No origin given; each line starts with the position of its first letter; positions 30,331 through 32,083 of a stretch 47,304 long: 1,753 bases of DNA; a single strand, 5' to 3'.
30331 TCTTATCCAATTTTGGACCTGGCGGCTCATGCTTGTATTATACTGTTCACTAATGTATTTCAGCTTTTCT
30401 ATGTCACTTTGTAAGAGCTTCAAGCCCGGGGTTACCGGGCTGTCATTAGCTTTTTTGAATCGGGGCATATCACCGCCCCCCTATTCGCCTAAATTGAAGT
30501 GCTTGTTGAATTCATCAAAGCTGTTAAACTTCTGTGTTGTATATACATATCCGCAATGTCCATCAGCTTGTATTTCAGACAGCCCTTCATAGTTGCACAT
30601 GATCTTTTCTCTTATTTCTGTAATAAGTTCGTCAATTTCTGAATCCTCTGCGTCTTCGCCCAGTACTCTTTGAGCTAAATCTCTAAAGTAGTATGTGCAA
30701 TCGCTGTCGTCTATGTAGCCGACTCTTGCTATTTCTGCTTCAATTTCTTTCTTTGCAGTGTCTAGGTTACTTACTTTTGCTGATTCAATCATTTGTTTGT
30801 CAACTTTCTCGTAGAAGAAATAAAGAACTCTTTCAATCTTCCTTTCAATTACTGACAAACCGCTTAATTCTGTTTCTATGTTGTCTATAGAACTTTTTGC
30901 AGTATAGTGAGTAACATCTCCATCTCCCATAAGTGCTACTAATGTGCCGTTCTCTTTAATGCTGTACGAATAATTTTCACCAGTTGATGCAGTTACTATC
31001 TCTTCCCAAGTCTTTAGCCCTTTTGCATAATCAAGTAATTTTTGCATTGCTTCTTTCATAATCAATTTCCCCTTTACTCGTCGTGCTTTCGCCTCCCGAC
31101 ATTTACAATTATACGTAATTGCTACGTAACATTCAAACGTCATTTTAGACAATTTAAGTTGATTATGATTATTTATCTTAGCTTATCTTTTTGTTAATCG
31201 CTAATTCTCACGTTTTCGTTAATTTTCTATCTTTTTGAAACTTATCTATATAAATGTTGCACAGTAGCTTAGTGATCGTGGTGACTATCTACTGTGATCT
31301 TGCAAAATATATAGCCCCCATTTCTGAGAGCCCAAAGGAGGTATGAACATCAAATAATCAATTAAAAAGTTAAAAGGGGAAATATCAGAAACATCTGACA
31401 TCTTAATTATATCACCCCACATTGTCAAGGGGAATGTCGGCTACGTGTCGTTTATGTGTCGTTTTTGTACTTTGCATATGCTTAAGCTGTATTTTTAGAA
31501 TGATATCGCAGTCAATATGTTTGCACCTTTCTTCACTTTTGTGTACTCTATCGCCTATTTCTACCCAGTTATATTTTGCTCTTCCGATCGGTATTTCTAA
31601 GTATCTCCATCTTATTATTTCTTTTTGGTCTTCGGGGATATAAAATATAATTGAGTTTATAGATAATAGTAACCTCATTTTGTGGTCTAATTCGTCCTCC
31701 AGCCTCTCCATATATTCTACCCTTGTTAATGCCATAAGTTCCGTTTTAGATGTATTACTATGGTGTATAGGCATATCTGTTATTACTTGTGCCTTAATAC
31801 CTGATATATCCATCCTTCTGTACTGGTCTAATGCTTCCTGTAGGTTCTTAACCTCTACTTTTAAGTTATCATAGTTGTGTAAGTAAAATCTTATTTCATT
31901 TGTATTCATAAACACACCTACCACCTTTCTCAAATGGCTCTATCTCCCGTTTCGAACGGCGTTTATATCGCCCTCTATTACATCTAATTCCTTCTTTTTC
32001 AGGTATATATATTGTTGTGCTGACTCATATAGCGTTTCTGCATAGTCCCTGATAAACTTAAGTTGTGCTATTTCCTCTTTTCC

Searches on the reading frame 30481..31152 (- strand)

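Call 54: search_protein_families(library=pfam, proteins=[window:30481-31152:-], max_evalue=0.01)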
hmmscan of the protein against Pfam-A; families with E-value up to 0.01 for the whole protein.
window:30481-31152:- (223 aa): 1 family
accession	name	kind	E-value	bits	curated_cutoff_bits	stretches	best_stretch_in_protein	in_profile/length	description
PF09511.15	RNA_lig_T4_1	-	0.0039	17.5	28.3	1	35-111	20-95/227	RNA ligase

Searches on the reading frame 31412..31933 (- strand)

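Call 54: search_protein_families(library=pfam, proteins=[window:31412-31933:-], max_evalue=0.01)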
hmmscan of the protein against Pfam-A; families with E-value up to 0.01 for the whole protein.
window:31412-31933:- (173 aa): 1 family
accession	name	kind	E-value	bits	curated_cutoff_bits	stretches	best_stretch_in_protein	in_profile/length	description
PF04545.22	Sigma70_r4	-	0.0011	18.8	24.1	1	100-140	6-40/50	Sigma-70, region 4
